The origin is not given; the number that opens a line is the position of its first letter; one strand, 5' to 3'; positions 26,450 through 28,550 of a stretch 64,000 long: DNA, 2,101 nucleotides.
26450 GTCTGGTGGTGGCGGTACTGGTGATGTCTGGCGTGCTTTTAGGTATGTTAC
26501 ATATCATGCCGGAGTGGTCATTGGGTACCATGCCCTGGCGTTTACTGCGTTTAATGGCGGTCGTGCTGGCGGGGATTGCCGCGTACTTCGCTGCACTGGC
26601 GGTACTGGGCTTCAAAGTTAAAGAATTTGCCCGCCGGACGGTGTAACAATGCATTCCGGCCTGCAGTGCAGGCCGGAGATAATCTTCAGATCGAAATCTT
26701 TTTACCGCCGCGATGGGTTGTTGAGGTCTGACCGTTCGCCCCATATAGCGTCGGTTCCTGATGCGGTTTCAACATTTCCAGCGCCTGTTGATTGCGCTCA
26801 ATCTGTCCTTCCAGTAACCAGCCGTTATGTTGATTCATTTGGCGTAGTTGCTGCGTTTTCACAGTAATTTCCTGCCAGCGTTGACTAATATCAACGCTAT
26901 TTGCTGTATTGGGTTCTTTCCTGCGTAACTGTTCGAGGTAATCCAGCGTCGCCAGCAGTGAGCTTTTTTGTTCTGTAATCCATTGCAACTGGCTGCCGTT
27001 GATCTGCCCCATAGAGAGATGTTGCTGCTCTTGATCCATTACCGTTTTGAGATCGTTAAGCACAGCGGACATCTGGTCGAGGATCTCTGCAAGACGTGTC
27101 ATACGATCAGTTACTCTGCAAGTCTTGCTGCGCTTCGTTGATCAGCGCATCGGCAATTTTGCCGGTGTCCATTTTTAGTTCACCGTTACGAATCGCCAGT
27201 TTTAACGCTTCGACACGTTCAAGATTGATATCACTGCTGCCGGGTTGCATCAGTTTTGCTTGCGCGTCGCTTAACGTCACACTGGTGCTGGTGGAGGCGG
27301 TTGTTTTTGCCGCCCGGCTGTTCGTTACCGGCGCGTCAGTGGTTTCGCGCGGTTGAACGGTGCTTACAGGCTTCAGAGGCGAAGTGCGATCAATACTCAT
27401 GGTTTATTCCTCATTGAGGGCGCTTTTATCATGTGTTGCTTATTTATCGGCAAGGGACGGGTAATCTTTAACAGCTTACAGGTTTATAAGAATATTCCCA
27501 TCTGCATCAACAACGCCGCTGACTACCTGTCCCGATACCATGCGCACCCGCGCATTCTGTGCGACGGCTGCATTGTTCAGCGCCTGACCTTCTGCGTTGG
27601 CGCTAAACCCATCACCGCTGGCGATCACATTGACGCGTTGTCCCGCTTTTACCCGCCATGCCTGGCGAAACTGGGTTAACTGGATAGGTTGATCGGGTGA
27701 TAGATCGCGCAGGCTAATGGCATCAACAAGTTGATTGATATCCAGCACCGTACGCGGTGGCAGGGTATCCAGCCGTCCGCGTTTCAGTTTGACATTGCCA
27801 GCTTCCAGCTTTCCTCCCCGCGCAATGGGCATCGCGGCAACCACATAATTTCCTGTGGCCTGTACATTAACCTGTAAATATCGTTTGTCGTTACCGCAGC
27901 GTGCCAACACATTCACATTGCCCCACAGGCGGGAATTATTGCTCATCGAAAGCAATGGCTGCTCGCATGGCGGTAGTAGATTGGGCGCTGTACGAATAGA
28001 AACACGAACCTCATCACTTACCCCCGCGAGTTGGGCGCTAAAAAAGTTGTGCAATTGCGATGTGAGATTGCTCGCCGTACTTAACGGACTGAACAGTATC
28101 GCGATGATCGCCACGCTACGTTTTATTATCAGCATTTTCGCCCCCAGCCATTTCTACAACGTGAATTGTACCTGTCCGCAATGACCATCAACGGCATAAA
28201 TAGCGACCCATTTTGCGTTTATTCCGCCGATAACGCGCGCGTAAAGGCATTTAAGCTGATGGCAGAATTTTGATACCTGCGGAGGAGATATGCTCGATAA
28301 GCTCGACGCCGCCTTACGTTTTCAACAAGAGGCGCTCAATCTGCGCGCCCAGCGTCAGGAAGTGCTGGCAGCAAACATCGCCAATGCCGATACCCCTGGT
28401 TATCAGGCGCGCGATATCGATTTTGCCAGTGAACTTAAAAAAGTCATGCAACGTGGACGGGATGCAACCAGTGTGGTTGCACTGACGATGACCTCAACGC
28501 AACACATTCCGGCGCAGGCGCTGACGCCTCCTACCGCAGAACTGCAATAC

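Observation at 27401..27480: Perfect sigma-28 promoter for flgMN just upstream of the flgA stop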

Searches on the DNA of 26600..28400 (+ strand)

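Call 6: search_dna_similar(query=window:26600-28400:+, collection=ecoli_genomes, mode=near, max_rows=8)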
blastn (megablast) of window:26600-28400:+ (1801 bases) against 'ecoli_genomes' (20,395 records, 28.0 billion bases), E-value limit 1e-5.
Records with a match: 5426; places in all: 5428; records where one place covers at least 80% of the query: 5425.
Genomes with a match: 5426 of 5426; with a place that covers at least 80% of the query: 5425. Places per genome that has any: lowest 1, median 1, highest 2. On chromosomes: 5423 places; on plasmids: 5.
Best place of each record, by identity: >=99% 2812; 95-99% 2602; 90-95% 2; 80-90% 10.
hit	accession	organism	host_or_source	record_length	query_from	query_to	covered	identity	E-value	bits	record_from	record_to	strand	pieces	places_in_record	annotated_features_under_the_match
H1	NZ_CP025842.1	Escherichia coli strain 720632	Homo sapiens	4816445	1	1801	100%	100.0%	0e+0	3326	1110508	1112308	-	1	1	flgA: flagellar basal body P-ring formation chaperone FlgA | flgN: flagella biosynthesis chaperone FlgN | flgM: flagellar biosynthesis anti-sigma factor FlgM | flgB: flagellar basal body rod protein FlgB | murJ: murein biosynthesis integral membrane protein MurJ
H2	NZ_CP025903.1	Escherichia coli strain 300709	Homo sapiens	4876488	1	1801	100%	100.0%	0e+0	3326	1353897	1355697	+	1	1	flgA: flagellar basal body P-ring formation chaperone FlgA | flgN: flagella biosynthesis chaperone FlgN | flgM: flagellar biosynthesis anti-sigma factor FlgM | flgB: flagellar basal body rod protein FlgB | murJ: murein biosynthesis integral membrane protein MurJ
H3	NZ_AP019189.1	Escherichia coli strain M217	Homo sapiens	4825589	1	1801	100%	100.0%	0e+0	3326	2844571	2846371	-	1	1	flgA: flagellar basal body P-ring formation chaperone FlgA | flgN: flagella biosynthesis chaperone FlgN | flgM: flagellar biosynthesis anti-sigma factor FlgM | flgB: flagellar basal body rod protein FlgB | murJ: murein biosynthesis integral membrane protein MurJ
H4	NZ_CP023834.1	Escherichia coli strain 4/2-1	Homo sapiens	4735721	1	1801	100%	100.0%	0e+0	3326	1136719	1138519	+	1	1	flgA: flagellar basal body P-ring formation chaperone FlgA | flgN: flagella biosynthesis chaperone FlgN | flgM: flagellar biosynthesis anti-sigma factor FlgM | flgB: flagellar basal body rod protein FlgB | murJ: murein biosynthesis integral membrane protein MurJ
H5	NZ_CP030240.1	Escherichia coli strain ER1709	-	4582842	1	1801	100%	100.0%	0e+0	3326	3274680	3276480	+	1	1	flgA: flagellar basal body P-ring formation chaperone FlgA | flgN: flagella biosynthesis chaperone FlgN | flgM: flagellar biosynthesis anti-sigma factor FlgM | flgB: flagellar basal body rod protein FlgB | murJ: murein biosynthesis integral membrane protein MurJ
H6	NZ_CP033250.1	Escherichia coli strain ECCHD184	chicken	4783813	1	1801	100%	100.0%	0e+0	3326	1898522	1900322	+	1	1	flgA: flagellar basal body P-ring formation chaperone FlgA | flgN: flagella biosynthesis chaperone FlgN | flgM: flagellar biosynthesis anti-sigma factor FlgM | flgB: flagellar basal body rod protein FlgB | murJ: murein biosynthesis integral membrane protein MurJ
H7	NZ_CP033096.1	Escherichia coli strain CP53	pig feces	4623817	1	1801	100%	100.0%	0e+0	3326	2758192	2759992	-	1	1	flgA: flagellar basal body P-ring formation chaperone FlgA | flgN: flagella biosynthesis chaperone FlgN | flgM: flagellar biosynthesis anti-sigma factor FlgM | flgB: flagellar basal body rod protein FlgB | murJ: murein biosynthesis integral membrane protein MurJ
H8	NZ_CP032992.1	Escherichia coli strain W5-6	Jin River water W5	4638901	1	1801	100%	100.0%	0e+0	3326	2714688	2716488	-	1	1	flgA: flagellar basal body P-ring formation chaperone FlgA | flgN: flagella biosynthesis chaperone FlgN | flgM: flagellar biosynthesis anti-sigma factor FlgM | flgB: flagellar basal body rod protein FlgB | murJ: murein biosynthesis integral membrane protein MurJ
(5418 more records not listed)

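Call 7: get_annotated_region(hit=H5, flank=3000)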
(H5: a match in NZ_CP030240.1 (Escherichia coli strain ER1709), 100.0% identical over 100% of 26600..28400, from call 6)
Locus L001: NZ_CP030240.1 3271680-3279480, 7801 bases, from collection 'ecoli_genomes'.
description: Escherichia coli strain ER1709 chromosome, complete genome
organism: Escherichia coli strain ER1709 (NCBI taxid 562)
replicon: chromosome; assembly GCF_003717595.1
host: -; source: -; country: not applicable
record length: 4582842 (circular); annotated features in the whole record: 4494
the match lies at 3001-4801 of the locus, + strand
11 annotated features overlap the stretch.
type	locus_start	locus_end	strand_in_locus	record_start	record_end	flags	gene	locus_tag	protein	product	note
CDS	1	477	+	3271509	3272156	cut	yceH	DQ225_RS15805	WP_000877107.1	YceH family protein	-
CDS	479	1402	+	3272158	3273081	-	yceM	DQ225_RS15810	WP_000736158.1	Gfo/Idh/MocA family protein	-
CDS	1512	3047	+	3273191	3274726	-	murJ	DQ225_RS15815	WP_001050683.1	murein biosynthesis integral membrane protein MurJ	-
CDS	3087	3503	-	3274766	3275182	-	flgN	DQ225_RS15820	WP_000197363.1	flagella biosynthesis chaperone FlgN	-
CDS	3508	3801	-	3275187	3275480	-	flgM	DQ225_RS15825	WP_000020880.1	flagellar biosynthesis anti-sigma factor FlgM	-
CDS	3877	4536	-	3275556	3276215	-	flgA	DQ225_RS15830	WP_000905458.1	flagellar basal body P-ring formation chaperone FlgA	-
CDS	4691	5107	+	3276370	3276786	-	flgB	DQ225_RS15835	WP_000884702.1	flagellar basal body rod protein FlgB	-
CDS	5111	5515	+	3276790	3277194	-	flgC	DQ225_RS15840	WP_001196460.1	flagellar basal body rod protein FlgC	-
CDS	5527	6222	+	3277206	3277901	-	flgD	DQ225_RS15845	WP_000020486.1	flagellar hook assembly protein FlgD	-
CDS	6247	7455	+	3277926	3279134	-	flgE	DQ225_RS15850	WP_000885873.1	flagellar hook protein FlgE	-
CDS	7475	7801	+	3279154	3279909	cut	flgF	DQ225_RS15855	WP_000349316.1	flagellar basal-body rod protein FlgF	-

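Call 45: search_dna_similar(query=window:27432-27475:-, collection=ecoli_genomes, mode=near, max_rows=5, rows=spread, max_evalue=10)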
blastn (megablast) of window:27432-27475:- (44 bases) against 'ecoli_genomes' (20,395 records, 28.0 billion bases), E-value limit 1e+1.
Records with a match: 5219; places in all: 5219; records where one place covers at least 80% of the query: 5219.
Genomes with a match: 5219 of 5426; with a place that covers at least 80% of the query: 5219. Places per genome that has any: lowest 1, median 1, highest 1. On chromosomes: 5214 places; on plasmids: 5.
Best place of each record, by identity: >=99% 5209; 95-99% 10.
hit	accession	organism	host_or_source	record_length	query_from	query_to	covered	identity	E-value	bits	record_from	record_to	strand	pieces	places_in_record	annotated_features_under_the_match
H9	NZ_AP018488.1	Escherichia coli O157:H7 strain PV15-279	Homo sapiens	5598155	1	44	100%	100.0%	7e-14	82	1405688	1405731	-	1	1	none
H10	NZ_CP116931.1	Escherichia coli strain MLI106K1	Homo sapiens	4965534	1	44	100%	100.0%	7e-14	82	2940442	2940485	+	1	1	none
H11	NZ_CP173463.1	Escherichia coli strain 98228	Homo sapiens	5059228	1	44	100%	100.0%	7e-14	82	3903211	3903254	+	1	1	none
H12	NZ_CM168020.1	Escherichia coli strain PEC145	Sus scrofa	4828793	1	44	100%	100.0%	7e-14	82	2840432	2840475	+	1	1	none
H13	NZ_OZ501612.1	Escherichia coli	Homo sapiens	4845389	4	44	93%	100.0%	3e-12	77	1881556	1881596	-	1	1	none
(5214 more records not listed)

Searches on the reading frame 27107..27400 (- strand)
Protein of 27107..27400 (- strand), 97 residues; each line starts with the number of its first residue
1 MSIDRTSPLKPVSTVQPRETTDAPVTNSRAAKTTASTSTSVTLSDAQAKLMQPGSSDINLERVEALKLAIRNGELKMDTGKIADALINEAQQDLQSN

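Call 16: find_related_loci(query=window:27107-27400:-, collection=genome_contigs, flank=1200)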
Query window:27107-27400:- (97 aa) in genome_contigs; peptide patterns used: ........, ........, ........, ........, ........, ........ (x = any residue, [..] = any of these).
507 stretches matched a pattern; 192 encode a relative of the query (tblastn E <= 1e-3); the best 80 are kept; 80 distinct loci.
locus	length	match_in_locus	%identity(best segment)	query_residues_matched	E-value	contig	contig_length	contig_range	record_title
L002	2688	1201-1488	84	1-96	1e-49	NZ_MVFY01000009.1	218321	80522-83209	Citrobacter portucalensis strain A60 A60_S7_L001_NODE_9_length_218321_cov_19.2273, whole genome shotgun sequence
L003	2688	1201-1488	83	1-96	2e-49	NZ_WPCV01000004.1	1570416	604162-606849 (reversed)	Citrobacter sp. On2M On2M_4, whole genome shotgun sequence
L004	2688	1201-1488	82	1-96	1e-48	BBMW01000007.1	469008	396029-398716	Citrobacter werkmanii NBRC 105721 DNA, contig: CIWKM07, whole genome shotgun sequence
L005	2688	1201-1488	81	1-96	6e-48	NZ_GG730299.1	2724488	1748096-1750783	Citrobacter youngae ATCC 29220 Scfld0, whole genome shotgun sequence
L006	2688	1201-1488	80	1-96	5e-48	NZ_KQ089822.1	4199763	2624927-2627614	Citrobacter sp. MGH106 aetzL-supercont1.1, whole genome shotgun sequence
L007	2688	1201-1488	81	1-96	1e-47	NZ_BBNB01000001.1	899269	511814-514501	Citrobacter sedlakii NBRC 105722, whole genome shotgun sequence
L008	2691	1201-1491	81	1-97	1e-47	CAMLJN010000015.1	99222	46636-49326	MAG: uncultured Buttiauxella sp. isolate SRR12181029_bin.1_metawrap_v1.3.0_MAG genome assembly, contig: ERZ12593168_27,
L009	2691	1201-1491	79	1-97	5e-47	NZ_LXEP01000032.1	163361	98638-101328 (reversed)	Buttiauxella gaviniae ATCC 51604 Sequence00032, whole genome shotgun sequence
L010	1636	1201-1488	79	1-96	5e-47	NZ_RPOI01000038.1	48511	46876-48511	Citrobacter youngae strain CCUG 30791 citrobacter_youngae_CCUG30791T_0000038, whole genome shotgun sequence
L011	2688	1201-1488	79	1-96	8e-47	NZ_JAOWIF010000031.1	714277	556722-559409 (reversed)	Citrobacter sp. Cu233 222, whole genome shotgun sequence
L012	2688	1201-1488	79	1-96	8e-47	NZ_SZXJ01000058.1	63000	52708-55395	Citrobacter sp. wls619 contig44, whole genome shotgun sequence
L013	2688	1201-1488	81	1-96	6e-47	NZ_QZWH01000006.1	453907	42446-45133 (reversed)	Buttiauxella izardii strain CCUG 35510 buttiauxella_ixardii_CCUG_35510T_0000006, whole genome shotgun sequence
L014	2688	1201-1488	80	1-96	1e-46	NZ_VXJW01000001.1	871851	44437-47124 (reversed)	Salmonella enterica subsp. arizonae strain CCUG 6322T contig_0000001, whole genome shotgun sequence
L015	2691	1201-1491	78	1-97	2e-46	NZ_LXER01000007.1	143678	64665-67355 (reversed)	Buttiauxella brennerae ATCC 51605 Sequence00007, whole genome shotgun sequence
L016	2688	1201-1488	80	1-96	2e-46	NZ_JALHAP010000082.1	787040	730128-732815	Dryocola boscaweniae strain H6W4 NODE_1_length_787040_cov_59.065278, whole genome shotgun sequence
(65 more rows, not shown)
